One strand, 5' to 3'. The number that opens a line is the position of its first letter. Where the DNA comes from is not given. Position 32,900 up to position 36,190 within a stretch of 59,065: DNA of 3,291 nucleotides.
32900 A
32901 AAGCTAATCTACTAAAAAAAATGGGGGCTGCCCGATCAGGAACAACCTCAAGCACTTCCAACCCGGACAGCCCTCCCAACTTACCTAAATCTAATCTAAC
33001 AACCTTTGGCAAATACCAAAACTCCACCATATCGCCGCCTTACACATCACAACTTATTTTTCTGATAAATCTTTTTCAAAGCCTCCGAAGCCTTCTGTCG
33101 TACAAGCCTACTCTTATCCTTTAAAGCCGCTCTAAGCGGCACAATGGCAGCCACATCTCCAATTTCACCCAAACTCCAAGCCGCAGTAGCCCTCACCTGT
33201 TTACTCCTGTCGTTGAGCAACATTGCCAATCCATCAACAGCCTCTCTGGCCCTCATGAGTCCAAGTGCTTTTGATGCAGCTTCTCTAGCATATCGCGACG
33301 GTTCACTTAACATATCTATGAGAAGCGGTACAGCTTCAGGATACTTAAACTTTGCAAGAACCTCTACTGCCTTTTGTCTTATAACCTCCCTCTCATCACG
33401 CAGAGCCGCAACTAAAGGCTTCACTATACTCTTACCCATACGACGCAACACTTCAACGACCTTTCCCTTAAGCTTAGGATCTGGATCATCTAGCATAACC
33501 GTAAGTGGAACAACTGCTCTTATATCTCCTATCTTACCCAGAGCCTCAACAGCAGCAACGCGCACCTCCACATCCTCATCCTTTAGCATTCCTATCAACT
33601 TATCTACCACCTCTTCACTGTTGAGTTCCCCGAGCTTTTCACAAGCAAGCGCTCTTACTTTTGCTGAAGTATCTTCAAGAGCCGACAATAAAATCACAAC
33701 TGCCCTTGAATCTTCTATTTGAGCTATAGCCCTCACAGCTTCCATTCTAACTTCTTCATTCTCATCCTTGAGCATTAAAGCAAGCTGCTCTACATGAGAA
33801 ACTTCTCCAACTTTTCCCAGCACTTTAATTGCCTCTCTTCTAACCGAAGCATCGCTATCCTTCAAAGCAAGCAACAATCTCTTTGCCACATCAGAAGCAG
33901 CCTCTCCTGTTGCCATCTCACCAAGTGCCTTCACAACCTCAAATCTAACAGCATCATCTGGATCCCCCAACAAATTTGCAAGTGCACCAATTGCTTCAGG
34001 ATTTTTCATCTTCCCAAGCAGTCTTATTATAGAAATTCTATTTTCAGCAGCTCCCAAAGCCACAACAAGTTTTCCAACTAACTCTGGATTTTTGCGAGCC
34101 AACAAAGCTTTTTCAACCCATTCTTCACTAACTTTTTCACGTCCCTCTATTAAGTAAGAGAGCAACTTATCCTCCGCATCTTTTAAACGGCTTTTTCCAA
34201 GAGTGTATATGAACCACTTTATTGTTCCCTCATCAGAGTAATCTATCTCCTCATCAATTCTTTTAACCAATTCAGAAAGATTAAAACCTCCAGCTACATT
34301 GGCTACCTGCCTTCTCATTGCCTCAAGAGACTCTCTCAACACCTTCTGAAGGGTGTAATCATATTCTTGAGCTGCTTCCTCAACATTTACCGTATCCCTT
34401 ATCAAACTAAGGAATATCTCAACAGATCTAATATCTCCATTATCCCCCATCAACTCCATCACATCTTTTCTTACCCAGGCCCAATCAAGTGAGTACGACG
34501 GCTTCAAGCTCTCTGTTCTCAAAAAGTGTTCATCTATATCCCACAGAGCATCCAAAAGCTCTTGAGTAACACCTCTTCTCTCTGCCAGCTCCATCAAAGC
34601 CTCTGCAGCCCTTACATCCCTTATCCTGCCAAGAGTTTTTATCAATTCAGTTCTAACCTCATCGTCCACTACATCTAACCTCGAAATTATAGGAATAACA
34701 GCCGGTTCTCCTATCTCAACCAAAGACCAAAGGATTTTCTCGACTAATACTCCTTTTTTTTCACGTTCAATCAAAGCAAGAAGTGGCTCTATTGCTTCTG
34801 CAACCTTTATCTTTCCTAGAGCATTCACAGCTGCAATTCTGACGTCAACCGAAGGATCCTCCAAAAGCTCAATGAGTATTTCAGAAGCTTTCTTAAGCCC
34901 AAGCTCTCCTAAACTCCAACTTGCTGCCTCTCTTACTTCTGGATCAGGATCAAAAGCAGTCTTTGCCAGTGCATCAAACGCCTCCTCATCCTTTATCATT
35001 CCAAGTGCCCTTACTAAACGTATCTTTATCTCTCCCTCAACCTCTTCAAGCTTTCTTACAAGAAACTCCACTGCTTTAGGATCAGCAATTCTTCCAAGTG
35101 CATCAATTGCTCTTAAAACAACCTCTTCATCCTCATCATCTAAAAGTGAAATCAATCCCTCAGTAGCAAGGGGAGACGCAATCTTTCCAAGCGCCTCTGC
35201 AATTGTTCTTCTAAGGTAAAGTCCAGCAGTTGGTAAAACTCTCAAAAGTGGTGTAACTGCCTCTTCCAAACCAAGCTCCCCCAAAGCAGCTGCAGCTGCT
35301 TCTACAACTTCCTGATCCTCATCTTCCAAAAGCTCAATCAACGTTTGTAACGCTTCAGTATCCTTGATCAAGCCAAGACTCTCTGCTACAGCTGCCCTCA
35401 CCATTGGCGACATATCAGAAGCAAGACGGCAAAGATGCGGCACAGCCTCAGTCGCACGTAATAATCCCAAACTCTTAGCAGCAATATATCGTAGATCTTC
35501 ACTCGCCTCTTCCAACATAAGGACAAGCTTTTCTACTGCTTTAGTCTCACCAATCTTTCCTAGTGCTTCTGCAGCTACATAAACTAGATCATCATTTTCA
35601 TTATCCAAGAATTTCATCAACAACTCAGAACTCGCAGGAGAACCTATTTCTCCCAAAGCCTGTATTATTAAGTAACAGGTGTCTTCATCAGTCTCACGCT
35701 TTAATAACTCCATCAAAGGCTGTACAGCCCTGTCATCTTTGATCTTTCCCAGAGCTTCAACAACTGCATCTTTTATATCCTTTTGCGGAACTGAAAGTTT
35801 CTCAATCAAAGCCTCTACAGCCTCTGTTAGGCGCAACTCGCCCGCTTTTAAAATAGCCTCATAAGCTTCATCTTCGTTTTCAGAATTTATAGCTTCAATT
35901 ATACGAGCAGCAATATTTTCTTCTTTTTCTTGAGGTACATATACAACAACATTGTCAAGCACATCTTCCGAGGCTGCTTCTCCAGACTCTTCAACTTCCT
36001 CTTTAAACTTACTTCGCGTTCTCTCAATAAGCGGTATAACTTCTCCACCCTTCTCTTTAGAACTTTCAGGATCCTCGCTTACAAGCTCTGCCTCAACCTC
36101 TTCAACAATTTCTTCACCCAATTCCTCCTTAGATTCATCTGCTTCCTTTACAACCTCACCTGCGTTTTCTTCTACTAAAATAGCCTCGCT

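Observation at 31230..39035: Orphan Enzyme-I-like PEP phosphotransferase translationally coupled to a 1,488-aa zinc-ribbon/polyacidic/HEAT-repeat giant plus two unknown proteins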

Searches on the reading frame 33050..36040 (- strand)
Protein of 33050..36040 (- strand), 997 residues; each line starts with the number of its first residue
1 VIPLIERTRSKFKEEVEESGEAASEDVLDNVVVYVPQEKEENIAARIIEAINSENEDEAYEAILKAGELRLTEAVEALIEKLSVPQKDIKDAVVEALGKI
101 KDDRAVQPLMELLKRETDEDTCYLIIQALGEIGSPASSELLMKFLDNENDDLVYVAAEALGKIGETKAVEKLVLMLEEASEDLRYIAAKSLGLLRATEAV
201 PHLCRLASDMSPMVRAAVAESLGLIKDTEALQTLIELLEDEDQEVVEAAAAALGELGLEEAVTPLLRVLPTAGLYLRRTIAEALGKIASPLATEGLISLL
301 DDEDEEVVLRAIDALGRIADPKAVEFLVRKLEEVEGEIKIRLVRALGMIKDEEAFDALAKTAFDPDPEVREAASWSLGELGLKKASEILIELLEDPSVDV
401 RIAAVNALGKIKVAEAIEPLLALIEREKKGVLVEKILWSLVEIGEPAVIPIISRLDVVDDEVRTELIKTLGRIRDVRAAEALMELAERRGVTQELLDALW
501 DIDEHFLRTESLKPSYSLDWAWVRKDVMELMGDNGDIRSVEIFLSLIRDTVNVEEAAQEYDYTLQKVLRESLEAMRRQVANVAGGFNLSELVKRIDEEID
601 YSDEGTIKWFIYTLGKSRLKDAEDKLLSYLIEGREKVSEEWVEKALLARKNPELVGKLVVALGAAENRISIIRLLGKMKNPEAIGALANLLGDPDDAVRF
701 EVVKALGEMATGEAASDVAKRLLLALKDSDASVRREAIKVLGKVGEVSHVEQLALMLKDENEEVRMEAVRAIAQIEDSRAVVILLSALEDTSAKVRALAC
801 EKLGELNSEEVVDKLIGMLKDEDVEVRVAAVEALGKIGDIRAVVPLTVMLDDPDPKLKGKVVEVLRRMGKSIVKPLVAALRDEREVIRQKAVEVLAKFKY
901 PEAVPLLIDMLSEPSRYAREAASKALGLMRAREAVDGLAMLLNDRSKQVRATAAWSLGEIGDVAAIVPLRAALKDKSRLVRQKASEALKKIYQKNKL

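Call 23: find_homologous_proteins(query=window:33050-36040:-)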
Query seq(997 aa) (997 aa): 3541 proteins with E <= 0.001 among 8000 candidates; the best 120 are listed.
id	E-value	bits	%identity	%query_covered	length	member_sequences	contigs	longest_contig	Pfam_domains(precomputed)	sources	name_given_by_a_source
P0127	5.6e-142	493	34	100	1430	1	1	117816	PF12717.14,PF13240.12,PF00514.30,PF12755.14,PF02985.29,PF11838.15,PF24492.2,PF21581.4,PF01347.29,PF03130.23,PF13513.13,PF13646.13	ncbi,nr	ncbi:MAG: HEAT repeat domain-containing protein [Candidatus Wallbacteria bacterium]|nr:HEAT repeat d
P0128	3.4e-119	418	29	92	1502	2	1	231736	PF12717.14,PF00514.30,PF24714.2,PF12755.14,PF02985.29,PF22956.3,PF11865.15,PF01602.27,PF14663.12,PF25767.2,PF21581.4,PF21547.4,PF11791.15,PF01347.29,PF25757.2,PF25786.1,PF03130.23,PF27452.1,PF13513.13,PF13646.13,PF25151.2,PF23227.2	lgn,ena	-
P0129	5.6e-118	414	27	97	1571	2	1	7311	PF23271.2,PF12717.14,PF00514.30,PF24714.2,PF12755.14,PF02985.29,PF11838.15,PF11865.15,PF01602.27,PF14663.12,PF21581.4,PF11791.15,PF01347.29,PF25786.1,PF03130.23,PF27207.1,PF13513.13,PF13646.13,PF23227.2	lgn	-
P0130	1.8e-115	406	31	98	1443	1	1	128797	PF12717.14,PF00514.30,PF12755.14,PF02985.29,PF18991.6,PF01602.27,PF21581.4,PF03130.23,PF27207.1,PF20168.5,PF13513.13,PF13646.13,PF23227.2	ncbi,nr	ncbi:MAG: HEAT repeat domain-containing protein [Candidatus Riflebacteria bacterium]|nr:HEAT repeat 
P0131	5.9e-110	387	30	97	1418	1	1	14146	PF12717.14,PF00514.30,PF12755.14,PF02985.29,PF11838.15,PF01602.27,PF21581.4,PF01347.29,PF03130.23,PF13513.13,PF13646.13,PF23227.2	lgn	-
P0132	2.7e-108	382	30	95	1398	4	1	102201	PF12717.14,PF00514.30,PF12755.14,PF02985.29,PF11838.15,PF28349.1,PF01602.27,PF21581.4,PF01347.29,PF03130.23,PF27207.1,PF20168.5,PF13513.13,PF13646.13,PF23227.2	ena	-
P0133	6.2e-108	381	29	75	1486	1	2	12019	PF24714.2,PF22646.3,PF12755.14,PF11838.15,PF24768.2,PF18991.6,PF25767.2,PF21581.4,PF01347.29,PF25786.1,PF27207.1,PF13513.13,PF13646.13,PF23271.2,PF12717.14,PF00514.30,PF02985.29,PF20703.4,PF01602.27,PF26718.1,PF15787.12,PF05004.20,PF20926.4,PF25757.2,PF28344.1,PF03130.23,PF20168.5,PF23227.2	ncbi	-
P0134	9.7e-108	380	30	95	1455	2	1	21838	PF12717.14,PF00514.30,PF12755.14,PF02985.29,PF11838.15,PF01602.27,PF15787.12,PF21581.4,PF03130.23,PF13513.13,PF13646.13,PF23227.2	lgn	-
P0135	1.4e-107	380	31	98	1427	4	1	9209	PF21581.4,PF12717.14,PF00514.30,PF12755.14,PF02985.29,PF11838.15,PF03130.23,PF13513.13,PF01602.27,PF13646.13,PF23227.2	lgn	-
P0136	1.0e-106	377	30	94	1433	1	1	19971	PF21581.4,PF12717.14,PF00514.30,PF01347.29,PF12755.14,PF02985.29,PF03130.23,PF20168.5,PF13513.13,PF01602.27,PF13646.13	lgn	-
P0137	1.9e-106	376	28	94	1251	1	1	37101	PF12717.14,PF00514.30,PF10363.16,PF24714.2,PF12755.14,PF02985.29,PF22956.3,PF24492.2,PF01602.27,PF14663.12,PF25767.2,PF21581.4,PF21547.4,PF11791.15,PF25786.1,PF03130.23,PF13513.13,PF13646.13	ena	-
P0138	5.7e-105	371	30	89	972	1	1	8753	PF23271.2,PF12717.14,PF00514.30,PF26715.1,PF24714.2,PF12755.14,PF02985.29,PF14663.12,PF25767.2,PF00745.26,PF21581.4,PF11791.15,PF25757.2,PF25786.1,PF03130.23,PF13513.13,PF13646.13,PF25151.2,PF23227.2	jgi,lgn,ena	-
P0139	7.2e-104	367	26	90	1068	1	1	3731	PF12717.14,PF00514.30,PF10363.16,PF24714.2,PF12755.14,PF02985.29,PF11865.15,PF01602.27,PF25767.2,PF11791.15,PF25757.2,PF25786.1,PF03130.23,PF13513.13,PF13646.13,PF23227.2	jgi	-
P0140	3.4e-103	365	28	87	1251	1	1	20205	PF12717.14,PF00514.30,PF10363.16,PF24714.2,PF12755.14,PF02985.29,PF22956.3,PF24492.2,PF01602.27,PF14663.12,PF25767.2,PF21581.4,PF11791.15,PF14148.12,PF25786.1,PF03130.23,PF13513.13,PF13646.13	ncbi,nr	ncbi:MAG: HEAT repeat domain-containing protein [Chloroflexota bacterium]|nr:HEAT repeat domain-cont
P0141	6.4e-102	361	30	80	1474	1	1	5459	PF26715.1,PF24714.2,PF22646.3,PF12755.14,PF11838.15,PF24492.2,PF25767.2,PF21581.4,PF01347.29,PF25786.1,PF05729.19,PF13513.13,PF13646.13,PF25151.2,PF23271.2,PF12717.14,PF00514.30,PF02985.29,PF22956.3,PF24987.2,PF01602.27,PF21547.4,PF25757.2,PF03130.23,PF23227.2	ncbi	-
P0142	1.6e-101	359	25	96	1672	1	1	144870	PF23271.2,PF12717.14,PF00514.30,PF10363.16,PF12755.14,PF02985.29,PF11838.15,PF01602.27,PF21581.4,PF03130.23,PF27207.1,PF20168.5,PF13513.13,PF13646.13,PF23227.2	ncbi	ncbi:MAG: HEAT repeat domain-containing protein [Armatimonadota bacterium]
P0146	1.4e-100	356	30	95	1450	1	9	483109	PF21581.4,PF00514.30,PF12755.14,PF02985.29,PF11838.15,PF03130.23,PF13513.13,PF01602.27,PF13646.13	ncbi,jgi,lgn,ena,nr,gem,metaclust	ncbi:MAG: hypothetical protein GX221_08250 [Candidatus Riflebacteria bacterium]|nr:hypothetical prot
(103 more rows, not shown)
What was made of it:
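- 33047..37513 (-): Giant protein of 1,488 aa, a member of a conserved Zn-ribbon / acidic disordered tract / HEAT-solenoid family. Homologues P0127 and P0130-P0136, P0146 (call 23).
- P0127 is 34% identical over 100% of the HEAT part and has the Zn ribbon (call 23).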

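Call 24: find_encoding_contigs(protein=P0127, flank=10000, max_places=3)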
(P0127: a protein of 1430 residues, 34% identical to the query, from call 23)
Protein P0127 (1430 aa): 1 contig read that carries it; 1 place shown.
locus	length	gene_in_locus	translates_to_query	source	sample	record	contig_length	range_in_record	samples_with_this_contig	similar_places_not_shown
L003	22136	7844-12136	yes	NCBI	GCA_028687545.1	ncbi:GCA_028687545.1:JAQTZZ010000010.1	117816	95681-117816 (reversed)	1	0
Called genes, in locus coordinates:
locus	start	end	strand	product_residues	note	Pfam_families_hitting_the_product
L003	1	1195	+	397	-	?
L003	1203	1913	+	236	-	-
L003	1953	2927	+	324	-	-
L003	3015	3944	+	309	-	PF00480:ROK, PF02685:Glucokinase (faint)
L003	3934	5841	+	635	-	PF03065:Glyco_hydro_57, PF09095:AmyA-gluTrfs_C (faint)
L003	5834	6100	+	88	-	PF00381:PTS-HPr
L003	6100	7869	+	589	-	PF05524:PEP-utilisers_N, PF00391:PEP-utilizers, PF02896:PEP-utilizers_C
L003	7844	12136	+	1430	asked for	PF13240:Zn_Ribbon_1 (weak), PF01347:TPR_Vitellogenin (faint), PF03130:HEAT_PBS (faint), PF13646:HEAT_2, PF13646:HEAT_2, PF13646:HEAT_2, PF13646:HEAT_2, PF13646:HEAT_2, +8 more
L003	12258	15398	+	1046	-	PF13191:AAA_16 (faint), PF13401:AAA_22 (faint), PF20720:nSTAND3 (faint), PF07719:TPR_2 (faint), PF17874:TPR_MalT (weak), PF13424:TPR_12, PF00069:Pkinase, PF07714:PK_Tyr_Ser-Thr, +5 more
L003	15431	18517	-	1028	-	PF22422:MGH1-like_GH (faint)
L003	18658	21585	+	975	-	PF00754:F5_F8_type_C, PF22633:F5_F8_type_C_2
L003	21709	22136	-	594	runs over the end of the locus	-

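Call 25: find_encoding_contigs(protein=P0130, flank=10000, max_places=3)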
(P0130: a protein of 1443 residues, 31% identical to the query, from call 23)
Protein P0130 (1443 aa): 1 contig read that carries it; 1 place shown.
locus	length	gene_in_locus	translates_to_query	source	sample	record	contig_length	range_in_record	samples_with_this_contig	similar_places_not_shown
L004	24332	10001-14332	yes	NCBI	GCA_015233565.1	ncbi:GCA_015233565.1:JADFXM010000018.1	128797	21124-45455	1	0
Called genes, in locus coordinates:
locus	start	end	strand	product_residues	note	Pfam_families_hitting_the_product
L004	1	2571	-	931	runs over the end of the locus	PF03415:Peptidase_C11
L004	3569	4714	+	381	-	PF01676:Metalloenzyme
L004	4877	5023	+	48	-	-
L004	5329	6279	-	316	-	PF04754:Transposase_31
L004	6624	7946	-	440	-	PF04932:Wzy_C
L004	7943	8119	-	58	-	-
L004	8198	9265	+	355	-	-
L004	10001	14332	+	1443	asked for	PF01602:Adaptin_N (faint), PF13513:HEAT_EZ (faint), PF13646:HEAT_2, PF18991:DUF5724 (faint), PF00514:Arm (faint), PF02985:HEAT (faint), PF13646:HEAT_2, PF13646:HEAT_2, +7 more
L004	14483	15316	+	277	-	PF03167:UDG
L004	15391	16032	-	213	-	-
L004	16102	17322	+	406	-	PF07690:MFS_1, PF00083:Sugar_tr (weak), PF12832:MFS_1_like (weak), PF07690:MFS_1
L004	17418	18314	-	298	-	PF13428:TPR_14 (faint), PF13432:TPR_16, PF14559:TPR_19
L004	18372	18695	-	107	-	-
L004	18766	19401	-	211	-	-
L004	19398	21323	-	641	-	PF11104:PilM_2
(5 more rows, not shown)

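Call 27: find_encoding_contigs(protein=P0128, flank=8000, max_places=3)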
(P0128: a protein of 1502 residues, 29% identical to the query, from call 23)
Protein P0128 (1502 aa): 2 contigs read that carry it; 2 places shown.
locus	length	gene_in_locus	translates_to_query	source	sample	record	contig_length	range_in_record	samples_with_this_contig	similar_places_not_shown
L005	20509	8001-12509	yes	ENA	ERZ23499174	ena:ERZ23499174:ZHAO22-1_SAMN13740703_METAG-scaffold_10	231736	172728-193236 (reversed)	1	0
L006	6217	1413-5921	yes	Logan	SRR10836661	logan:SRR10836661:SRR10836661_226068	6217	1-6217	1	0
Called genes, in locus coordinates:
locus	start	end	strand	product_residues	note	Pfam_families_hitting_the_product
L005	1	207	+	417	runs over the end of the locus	PF07719:TPR_2 (faint), PF13639:zf-RING_2 (weak)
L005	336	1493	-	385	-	PF22564:HAAS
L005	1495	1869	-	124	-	PF03551:PadR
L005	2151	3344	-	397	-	PF03977:OAD_beta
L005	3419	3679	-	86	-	-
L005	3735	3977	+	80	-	-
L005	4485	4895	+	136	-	-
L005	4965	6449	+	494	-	-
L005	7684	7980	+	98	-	PF13175:AAA_15 (weak), PF00005:ABC_tran (weak), PF13304:AAA_21 (weak)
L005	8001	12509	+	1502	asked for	PF13646:HEAT_2, PF13646:HEAT_2, PF03130:HEAT_PBS (weak), PF13646:HEAT_2, PF03130:HEAT_PBS (weak), PF13646:HEAT_2, PF13646:HEAT_2, PF13646:HEAT_2, +21 more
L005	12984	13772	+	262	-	PF18728:HEPN_AbiV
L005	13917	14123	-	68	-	-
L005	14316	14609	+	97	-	PF04434:SWIM (weak)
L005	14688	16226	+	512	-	PF01022:HTH_5 (weak), PF08279:HTH_11 (faint), PF12840:HTH_20 (faint), PF21476:PF0610-like_N (faint)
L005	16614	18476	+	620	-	-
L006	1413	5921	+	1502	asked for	PF13646:HEAT_2, PF13646:HEAT_2, PF03130:HEAT_PBS (weak), PF13646:HEAT_2, PF03130:HEAT_PBS (weak), PF13646:HEAT_2, PF13646:HEAT_2, PF13646:HEAT_2, +21 more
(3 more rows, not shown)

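Call 28: find_encoding_contigs(protein=P0132, flank=8000, max_places=3)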
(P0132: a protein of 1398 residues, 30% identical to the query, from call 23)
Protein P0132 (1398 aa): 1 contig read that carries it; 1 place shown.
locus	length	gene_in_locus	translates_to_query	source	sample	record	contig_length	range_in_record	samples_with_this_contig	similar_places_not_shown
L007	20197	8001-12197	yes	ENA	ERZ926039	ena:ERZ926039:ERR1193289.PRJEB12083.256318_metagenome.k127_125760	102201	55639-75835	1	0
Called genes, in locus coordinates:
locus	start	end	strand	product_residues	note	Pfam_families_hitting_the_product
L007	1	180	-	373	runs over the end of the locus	PF01370:Epimerase, PF04321:RmlD_sub_bind (weak), PF16363:GDP_Man_Dehyd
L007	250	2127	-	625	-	PF02878:PGM_PMM_I, PF02879:PGM_PMM_II, PF02880:PGM_PMM_III, PF00408:PGM_PMM_IV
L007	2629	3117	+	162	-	-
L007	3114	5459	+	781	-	PF00672:HAMP, PF01590:GAF, PF13185:GAF_2, PF01590:GAF, PF13185:GAF_2, PF13492:GAF_3, PF01966:HD, PF13487:HD_5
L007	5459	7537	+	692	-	PF01368:DHH, PF02272:DHHA1, PF17768:RecJ_OB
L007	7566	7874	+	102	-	PF10719:ComFB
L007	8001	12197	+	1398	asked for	PF00514:Arm (faint), PF02985:HEAT (faint), PF12717:Cnd1 (faint), PF13513:HEAT_EZ (faint), PF27207:Y4lR_2nd (faint), PF13646:HEAT_2, PF13646:HEAT_2, PF13646:HEAT_2, +9 more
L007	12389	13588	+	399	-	PF00202:Aminotran_3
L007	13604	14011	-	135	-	-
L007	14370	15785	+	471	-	PF02878:PGM_PMM_I, PF02879:PGM_PMM_II, PF02880:PGM_PMM_III, PF00408:PGM_PMM_IV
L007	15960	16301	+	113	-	-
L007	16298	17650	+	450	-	PF13424:TPR_12 (faint), PF23914:TPR_CcmH_CycH (faint), PF24575:TPR_Slam (faint), PF00515:TPR_1 (faint), PF07719:TPR_2 (faint), PF13181:TPR_8 (faint), PF13371:TPR_9 (faint), PF13485:Peptidase_MA_2, +4 more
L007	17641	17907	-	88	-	PF02325:CCB3_YggT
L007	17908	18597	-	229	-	PF01168:Ala_racemase_N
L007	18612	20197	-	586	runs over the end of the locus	-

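Call 42: find_encoding_contigs(protein=P0146, flank=10000, max_places=2)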
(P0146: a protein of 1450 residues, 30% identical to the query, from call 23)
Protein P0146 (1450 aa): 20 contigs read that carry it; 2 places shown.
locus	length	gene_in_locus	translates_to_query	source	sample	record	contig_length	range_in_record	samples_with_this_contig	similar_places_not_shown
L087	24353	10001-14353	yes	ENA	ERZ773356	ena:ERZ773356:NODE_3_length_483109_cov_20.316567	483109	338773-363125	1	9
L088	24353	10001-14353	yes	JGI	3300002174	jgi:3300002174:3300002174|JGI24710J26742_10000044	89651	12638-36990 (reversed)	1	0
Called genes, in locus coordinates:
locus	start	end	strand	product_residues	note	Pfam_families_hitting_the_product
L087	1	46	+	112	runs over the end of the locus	PF02033:RBFA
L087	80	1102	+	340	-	PF01368:DHH, PF02272:DHHA1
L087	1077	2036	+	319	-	PF01509:TruB_N, PF16198:TruB_C_2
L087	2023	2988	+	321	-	PF06574:FAD_syn, PF01467:CTP_transf_like (weak), PF01687:Flavokinase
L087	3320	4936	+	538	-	-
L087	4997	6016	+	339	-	PF01073:3Beta_HSD, PF01370:Epimerase, PF02719:Polysacc_synt_2, PF04321:RmlD_sub_bind (weak), PF07993:NAD_binding_4 (faint), PF08659:KR (weak), PF16363:GDP_Man_Dehyd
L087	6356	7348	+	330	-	-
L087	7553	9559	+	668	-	PF01368:DHH, PF02272:DHHA1, PF17768:RecJ_OB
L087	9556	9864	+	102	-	PF10719:ComFB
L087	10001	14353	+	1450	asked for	PF03130:HEAT_PBS (faint), PF13513:HEAT_EZ (faint), PF13646:HEAT_2, PF00514:Arm (faint), PF01602:Adaptin_N (weak), PF02985:HEAT (faint), PF13646:HEAT_2, PF13646:HEAT_2, +3 more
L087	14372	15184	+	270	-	PF00793:DAHP_synth_1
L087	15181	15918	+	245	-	-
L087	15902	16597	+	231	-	PF01351:RNase_HII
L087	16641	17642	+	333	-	-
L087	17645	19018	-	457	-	PF01554:MatE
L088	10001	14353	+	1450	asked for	PF03130:HEAT_PBS (faint), PF13513:HEAT_EZ (faint), PF13646:HEAT_2, PF00514:Arm (faint), PF01602:Adaptin_N (weak), PF02985:HEAT (faint), PF13646:HEAT_2, PF13646:HEAT_2, +3 more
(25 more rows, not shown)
